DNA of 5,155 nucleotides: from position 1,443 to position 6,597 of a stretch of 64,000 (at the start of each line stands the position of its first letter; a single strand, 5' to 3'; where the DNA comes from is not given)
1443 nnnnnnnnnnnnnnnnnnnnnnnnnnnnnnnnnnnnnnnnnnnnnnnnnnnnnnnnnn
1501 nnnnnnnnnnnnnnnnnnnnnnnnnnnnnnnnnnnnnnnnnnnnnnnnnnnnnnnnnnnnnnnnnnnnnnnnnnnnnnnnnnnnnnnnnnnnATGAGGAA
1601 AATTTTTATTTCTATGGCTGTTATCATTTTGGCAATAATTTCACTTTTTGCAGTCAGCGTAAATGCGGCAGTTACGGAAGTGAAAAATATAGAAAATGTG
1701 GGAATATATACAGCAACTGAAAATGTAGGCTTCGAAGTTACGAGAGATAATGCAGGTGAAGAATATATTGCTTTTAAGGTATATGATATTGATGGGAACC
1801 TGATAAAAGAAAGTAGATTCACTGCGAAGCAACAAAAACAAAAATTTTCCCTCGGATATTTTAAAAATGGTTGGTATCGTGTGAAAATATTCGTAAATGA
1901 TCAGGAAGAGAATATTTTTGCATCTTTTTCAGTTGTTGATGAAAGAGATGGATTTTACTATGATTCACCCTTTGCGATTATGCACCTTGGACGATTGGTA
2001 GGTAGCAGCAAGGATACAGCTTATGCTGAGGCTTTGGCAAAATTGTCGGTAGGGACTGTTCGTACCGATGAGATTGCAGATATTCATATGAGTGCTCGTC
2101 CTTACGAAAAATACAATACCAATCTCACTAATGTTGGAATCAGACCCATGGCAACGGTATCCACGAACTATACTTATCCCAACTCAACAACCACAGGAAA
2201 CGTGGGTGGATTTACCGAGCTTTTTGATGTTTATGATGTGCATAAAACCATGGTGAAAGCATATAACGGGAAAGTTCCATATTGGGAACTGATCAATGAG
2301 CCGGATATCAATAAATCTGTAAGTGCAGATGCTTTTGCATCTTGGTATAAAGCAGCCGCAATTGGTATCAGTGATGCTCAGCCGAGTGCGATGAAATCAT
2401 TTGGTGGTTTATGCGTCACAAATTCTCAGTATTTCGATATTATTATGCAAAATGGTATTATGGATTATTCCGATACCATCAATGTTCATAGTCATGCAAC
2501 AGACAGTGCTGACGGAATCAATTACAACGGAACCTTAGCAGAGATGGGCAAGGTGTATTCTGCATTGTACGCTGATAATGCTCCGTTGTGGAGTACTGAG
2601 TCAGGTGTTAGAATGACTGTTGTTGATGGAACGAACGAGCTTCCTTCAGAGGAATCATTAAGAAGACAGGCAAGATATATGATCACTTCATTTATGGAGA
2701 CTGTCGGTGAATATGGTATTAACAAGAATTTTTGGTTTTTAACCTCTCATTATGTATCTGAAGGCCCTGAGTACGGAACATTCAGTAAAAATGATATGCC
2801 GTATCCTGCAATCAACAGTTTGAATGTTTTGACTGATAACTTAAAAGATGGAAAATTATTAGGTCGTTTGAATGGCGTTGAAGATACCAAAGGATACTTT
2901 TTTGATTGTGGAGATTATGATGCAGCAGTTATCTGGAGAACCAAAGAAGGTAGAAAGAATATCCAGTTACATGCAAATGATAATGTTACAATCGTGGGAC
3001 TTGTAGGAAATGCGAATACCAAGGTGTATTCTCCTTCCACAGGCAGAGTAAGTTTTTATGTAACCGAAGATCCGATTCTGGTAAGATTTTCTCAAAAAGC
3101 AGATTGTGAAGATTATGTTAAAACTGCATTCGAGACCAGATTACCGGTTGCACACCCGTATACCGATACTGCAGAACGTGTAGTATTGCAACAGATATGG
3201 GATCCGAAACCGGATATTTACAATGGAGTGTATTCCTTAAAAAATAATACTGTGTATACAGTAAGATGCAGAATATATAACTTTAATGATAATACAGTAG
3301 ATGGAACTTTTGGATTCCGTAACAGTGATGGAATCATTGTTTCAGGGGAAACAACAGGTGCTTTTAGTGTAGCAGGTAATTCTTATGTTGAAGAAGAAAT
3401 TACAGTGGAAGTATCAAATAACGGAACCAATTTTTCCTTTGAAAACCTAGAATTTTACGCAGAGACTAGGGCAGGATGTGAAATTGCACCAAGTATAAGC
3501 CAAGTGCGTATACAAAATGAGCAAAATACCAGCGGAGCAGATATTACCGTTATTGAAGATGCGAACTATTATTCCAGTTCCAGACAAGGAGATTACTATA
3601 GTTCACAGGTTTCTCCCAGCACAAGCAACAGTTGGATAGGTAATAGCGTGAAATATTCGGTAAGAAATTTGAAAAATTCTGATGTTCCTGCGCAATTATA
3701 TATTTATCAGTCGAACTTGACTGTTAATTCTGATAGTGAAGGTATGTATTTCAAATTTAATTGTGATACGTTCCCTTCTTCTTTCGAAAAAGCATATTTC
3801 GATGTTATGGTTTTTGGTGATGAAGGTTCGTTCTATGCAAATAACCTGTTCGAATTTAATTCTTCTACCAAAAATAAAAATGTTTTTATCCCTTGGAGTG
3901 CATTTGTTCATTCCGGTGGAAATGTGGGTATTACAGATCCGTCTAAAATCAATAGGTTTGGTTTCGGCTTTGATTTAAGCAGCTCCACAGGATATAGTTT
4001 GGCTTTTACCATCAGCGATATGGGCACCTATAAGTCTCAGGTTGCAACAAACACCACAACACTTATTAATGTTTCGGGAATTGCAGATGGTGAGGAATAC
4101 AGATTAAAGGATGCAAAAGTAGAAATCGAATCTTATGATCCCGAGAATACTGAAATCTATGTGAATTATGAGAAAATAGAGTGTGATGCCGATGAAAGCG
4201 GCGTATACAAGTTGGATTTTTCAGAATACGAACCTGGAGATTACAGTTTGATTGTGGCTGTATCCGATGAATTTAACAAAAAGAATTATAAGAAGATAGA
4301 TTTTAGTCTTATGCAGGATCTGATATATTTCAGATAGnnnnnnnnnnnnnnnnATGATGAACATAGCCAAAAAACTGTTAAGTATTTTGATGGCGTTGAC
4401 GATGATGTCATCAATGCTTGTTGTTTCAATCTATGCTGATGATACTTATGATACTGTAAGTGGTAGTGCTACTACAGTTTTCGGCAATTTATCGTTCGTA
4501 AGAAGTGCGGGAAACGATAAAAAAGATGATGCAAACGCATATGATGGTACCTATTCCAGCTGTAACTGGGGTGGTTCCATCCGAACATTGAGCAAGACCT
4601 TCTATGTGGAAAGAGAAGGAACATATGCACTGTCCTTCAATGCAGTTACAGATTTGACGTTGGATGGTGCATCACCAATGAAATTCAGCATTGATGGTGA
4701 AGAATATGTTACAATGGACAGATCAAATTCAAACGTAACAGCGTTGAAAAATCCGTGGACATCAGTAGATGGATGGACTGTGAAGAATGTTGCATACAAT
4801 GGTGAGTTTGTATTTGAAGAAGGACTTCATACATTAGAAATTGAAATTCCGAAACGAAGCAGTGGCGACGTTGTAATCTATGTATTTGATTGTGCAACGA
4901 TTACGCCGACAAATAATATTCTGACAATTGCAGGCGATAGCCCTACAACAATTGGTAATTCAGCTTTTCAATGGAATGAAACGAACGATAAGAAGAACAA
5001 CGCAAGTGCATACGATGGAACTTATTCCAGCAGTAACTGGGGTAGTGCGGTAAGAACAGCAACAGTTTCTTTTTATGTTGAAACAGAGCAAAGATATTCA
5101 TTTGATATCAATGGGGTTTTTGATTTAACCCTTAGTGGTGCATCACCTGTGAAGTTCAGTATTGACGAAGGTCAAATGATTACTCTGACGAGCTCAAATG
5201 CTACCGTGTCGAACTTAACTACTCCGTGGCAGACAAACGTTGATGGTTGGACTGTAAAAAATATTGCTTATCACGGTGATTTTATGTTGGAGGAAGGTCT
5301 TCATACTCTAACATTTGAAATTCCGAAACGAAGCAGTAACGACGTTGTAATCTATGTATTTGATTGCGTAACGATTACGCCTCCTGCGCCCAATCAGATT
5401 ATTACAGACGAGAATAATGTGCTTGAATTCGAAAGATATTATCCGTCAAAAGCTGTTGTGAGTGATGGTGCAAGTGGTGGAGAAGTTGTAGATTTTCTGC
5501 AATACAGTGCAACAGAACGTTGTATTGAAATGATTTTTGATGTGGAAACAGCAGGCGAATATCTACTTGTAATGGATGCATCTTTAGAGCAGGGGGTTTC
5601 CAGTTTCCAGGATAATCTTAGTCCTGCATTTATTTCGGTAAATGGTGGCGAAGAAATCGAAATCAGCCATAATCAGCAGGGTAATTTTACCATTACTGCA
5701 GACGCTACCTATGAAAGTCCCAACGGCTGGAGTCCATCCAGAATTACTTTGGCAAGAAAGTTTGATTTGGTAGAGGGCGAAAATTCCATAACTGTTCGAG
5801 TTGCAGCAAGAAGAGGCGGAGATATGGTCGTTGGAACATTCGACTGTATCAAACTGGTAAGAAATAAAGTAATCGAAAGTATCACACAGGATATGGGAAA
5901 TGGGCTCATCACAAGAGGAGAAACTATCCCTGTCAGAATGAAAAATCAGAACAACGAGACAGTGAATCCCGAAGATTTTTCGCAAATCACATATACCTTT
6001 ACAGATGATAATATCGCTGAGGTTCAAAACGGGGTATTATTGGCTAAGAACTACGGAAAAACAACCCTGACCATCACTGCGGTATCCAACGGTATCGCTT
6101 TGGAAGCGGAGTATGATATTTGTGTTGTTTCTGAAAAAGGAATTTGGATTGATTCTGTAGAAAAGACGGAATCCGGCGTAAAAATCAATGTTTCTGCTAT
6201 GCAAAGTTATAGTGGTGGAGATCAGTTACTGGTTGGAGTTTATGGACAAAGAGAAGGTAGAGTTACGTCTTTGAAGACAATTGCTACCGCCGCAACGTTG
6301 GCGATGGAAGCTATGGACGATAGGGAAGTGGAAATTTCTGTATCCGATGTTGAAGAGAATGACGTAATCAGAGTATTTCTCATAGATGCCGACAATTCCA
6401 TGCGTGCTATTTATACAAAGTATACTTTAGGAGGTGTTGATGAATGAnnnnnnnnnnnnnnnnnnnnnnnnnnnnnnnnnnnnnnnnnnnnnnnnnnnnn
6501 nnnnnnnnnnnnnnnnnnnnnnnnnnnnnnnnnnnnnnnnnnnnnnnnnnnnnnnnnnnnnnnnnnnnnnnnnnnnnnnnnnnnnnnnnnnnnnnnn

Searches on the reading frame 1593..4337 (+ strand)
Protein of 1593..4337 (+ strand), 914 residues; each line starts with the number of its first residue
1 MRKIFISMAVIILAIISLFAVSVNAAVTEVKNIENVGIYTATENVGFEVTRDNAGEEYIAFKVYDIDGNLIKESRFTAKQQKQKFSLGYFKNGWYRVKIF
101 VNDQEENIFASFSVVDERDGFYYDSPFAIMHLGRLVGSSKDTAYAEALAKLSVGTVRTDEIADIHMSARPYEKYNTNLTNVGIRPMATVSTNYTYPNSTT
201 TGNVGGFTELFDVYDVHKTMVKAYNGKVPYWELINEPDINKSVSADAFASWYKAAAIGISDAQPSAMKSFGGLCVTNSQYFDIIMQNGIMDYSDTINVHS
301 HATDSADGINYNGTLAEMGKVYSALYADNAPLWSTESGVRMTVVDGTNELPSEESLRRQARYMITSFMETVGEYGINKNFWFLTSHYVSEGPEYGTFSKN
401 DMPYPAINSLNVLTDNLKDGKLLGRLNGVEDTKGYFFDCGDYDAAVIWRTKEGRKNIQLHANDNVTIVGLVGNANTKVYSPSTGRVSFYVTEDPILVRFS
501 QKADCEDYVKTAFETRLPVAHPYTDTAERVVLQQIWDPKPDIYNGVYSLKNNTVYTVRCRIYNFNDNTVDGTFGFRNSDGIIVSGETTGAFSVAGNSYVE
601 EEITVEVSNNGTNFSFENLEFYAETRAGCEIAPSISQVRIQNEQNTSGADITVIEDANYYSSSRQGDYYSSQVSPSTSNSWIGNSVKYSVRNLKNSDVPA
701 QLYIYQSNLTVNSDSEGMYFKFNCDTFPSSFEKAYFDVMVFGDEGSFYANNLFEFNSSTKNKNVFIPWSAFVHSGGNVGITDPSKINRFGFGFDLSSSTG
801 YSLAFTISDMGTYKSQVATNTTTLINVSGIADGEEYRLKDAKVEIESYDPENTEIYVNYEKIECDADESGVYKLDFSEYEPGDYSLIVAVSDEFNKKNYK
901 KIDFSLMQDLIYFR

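Call 50: search_protein_families(library=pfam, proteins=[window:1593-4337:+], max_evalue=0.01)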
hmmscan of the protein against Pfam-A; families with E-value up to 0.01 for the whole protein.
window:1593-4337:+ (914 aa): 1 family
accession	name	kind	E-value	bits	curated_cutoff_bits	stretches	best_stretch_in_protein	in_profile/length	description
PF18962.6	Por_Secre_tail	-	0.0013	19.4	27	1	52-104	15-67/75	Secretion system C-terminal sorting domain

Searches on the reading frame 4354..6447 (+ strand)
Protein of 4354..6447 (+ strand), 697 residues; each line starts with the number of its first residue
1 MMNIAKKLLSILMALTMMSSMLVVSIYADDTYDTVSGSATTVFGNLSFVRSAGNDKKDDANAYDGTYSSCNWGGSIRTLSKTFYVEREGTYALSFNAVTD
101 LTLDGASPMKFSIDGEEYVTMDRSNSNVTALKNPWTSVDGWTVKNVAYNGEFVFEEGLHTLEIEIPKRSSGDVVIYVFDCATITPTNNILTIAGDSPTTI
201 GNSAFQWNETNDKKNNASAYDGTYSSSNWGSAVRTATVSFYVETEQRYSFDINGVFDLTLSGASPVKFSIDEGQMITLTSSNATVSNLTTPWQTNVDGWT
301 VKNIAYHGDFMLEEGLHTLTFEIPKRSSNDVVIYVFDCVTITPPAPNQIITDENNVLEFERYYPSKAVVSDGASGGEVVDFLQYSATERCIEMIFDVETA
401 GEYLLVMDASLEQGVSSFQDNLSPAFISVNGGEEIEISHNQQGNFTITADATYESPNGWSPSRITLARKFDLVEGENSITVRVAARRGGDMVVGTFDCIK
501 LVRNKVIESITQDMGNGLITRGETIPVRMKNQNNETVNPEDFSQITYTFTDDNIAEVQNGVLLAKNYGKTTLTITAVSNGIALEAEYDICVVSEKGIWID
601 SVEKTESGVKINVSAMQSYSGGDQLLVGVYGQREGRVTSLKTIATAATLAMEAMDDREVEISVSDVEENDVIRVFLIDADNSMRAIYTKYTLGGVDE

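Call 3: search_protein_families(library=pfam, proteins=[window:4354-6447:+], max_evalue=1)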
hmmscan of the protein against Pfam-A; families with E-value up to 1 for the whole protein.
window:4354-6447:+ (697 aa): 3 families
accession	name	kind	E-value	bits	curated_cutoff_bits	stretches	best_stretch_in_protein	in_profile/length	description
PF21461.3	HL_N-beta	-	2.9e-06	27.4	27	1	545-577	14-45/57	Hyaluronate lyase, N-terminal beta-sheet domain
PF17829.7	GH115_C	-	0.0034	17.7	24.1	1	78-163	57-144/172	Glycosyl hydrolase family 115 C-terminal domain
PF14683.12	CBM-like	-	0.074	13.4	27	0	390-501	54-160/160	Polysaccharide lyase family 4, domain III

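Call 10: search_protein_families(library=ncbifam, proteins=[window:4354-6447:+], max_evalue=1)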
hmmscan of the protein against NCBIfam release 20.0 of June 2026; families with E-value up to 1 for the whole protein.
window:4354-6447:+ (697 aa): 1 family
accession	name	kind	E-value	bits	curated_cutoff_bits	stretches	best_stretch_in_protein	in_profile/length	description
NF047446.1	barrel_OmpL47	domain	0.061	13.8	40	0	65-98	20-52/68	OmpL47-type beta-barrel domain-containing protein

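Call 17: find_homologous_proteins(query=window:4354-6447:+, max_evalue=0.00001)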
Query window:4354-6447:+ (697 aa): 9 proteins with E <= 0.00001 among 8000 candidates.
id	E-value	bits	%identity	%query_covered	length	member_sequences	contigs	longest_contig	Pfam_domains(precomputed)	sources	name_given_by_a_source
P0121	0.0e+0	1547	100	100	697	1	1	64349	PF21461.4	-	-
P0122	0.0e+0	1018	60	97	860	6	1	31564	-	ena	-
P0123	0.0e+0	1011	61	94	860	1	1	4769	-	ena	-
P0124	1.3e-257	875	42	78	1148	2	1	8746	-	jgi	-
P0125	7.3e-254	862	59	99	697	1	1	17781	-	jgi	-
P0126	4.2e-197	675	50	100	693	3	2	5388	PF14683.13,PF21461.4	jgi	-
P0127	5.0e-177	608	53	73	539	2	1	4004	PF14683.13,PF21461.4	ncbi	-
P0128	2.8e-168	579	55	73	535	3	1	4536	PF14683.13,PF21461.4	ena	-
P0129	8.5e-157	541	52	73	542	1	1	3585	-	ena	-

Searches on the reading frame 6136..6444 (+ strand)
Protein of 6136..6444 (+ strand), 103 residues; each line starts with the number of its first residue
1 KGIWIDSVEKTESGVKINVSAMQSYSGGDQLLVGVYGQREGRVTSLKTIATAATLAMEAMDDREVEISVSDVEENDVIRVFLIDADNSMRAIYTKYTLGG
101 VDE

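Call 76: predict_structure(alignment_id=A6)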
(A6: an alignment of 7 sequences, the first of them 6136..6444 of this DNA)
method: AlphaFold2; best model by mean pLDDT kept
length: 103 residues; sequences in the alignment: 7
mean_pLDDT: 86.1   pTM: 0.77
mean pLDDT of the five models: 86.1, 85.7, 84.3, 82.3, 82.3
residues with pLDDT >= 90: 56; 70-90: 36; 50-70: 9; < 50: 2
segments of 3 or more residues with pLDDT < 50: none
pLDDT, mean of each block of 10 residues (from residue 1): 89 90 93 89 88 94 92 86 80 70 52
secondary structure, 60 per line:
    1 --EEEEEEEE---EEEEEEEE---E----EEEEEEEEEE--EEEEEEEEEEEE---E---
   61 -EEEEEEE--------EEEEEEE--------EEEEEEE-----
elements in order: E3-10 E14-21 E30-39 E42-53 E62-68 E77-83 E92-98
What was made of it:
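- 6136..6444 (+): Tail of protein B (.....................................). Probable divergent member, with W replaced by I and P by A. AF2 pLDDT 86 with 7 strands in the same order as C (call 76).
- The residues after the Pro are modelled as the last beta-strand of the domain in the B model (call 76).
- Tried and rejected: In the B model they form the seventh strand (call 76), and the same segment occurs in internal copies.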

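Call 80: fold_search(model_id=the predicted structure, library=pdb)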
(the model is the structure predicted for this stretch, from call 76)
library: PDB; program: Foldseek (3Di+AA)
matches with E <= 10: 1577; with E <= 0.001: 0
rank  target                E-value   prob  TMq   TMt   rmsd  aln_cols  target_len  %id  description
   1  8dhl_A                4.0e-03  1.00  0.46  0.09   6.3       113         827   18  Tannerella forsythia beta-glucuronidase (L2) (released 2023-05-17)
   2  4zob_A                4.9e-03  0.97  0.38  0.09   7.4       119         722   15  Crystal Structure of beta-glucosidase from Listeria innocua in complex with gluconolactone (released 2016-05-18)
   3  8fha_D                5.2e-03  0.99  0.41  0.33   9.4       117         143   18  Intramolecular ester bond-containing repeat domain 1 from Suipraoptans intestinalis adhesin (released 2024-06-19)
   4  5dft_B                6.1e-03  0.99  0.41  0.45   5.6       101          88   10  Structure of the Eleventh Type III Domain from Human Fibronectin (released 2016-09-14)
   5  8dhl_B                7.2e-03  1.00  0.53  0.09   6.0       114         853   17  Tannerella forsythia beta-glucuronidase (L2) (released 2023-05-17)
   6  5wab_B                7.2e-03  1.00  0.46  0.11   5.7       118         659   16  Crystal Structure of Bifidobacterium adolescentis GH3 beta-glucosidase (released 2018-04-04)
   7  5wab_A                7.2e-03  0.99  0.43  0.10   7.0       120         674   17  Crystal Structure of Bifidobacterium adolescentis GH3 beta-glucosidase (released 2018-04-04)
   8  8f9l_A                7.6e-03  0.97  0.40  0.32   9.2       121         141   18  Intramolecular ester bond-containing repeat domain from Gemella massiliensis adhesin (released 2024-06-19)
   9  5wab_C                8.0e-03  1.00  0.47  0.11   5.6       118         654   15  Crystal Structure of Bifidobacterium adolescentis GH3 beta-glucosidase (released 2018-04-04)
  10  5fce_B                8.0e-03  1.00  0.43  0.40   5.7       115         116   10  The crystal structure of the ligand binding region of Serine-glutamate repeat protein A (SgrA) of Enterococcus faecium (released 2016-07-06)
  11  4jvf                  8.4e-03  1.00  0.47  0.36   5.3        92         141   14  The Crystal structure of PDE6D in complex with the inhibitor (s)-5 (released 2013-05-22)
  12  7ms2_A                8.4e-03  1.00  0.47  0.09   5.7       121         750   12  Three-dimensional structure of a GH3 Beta-glucosidase from Clostridium thermocellum in complex with glycerol (released 2022-05-18)
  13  8f9l_B                8.4e-03  0.90  0.34  0.28   9.4       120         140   19  Intramolecular ester bond-containing repeat domain from Gemella massiliensis adhesin (released 2024-06-19)
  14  8dl0_A                8.9e-03  1.00  0.56  0.18   7.1       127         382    9  CryoEM structure of the nucleotide-free and open channel A.aeolicus WzmWzt transporter (released 2022-09-21)
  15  8fha_B                8.9e-03  0.97  0.38  0.31   9.5       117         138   19  Intramolecular ester bond-containing repeat domain 1 from Suipraoptans intestinalis adhesin (released 2024-06-19)
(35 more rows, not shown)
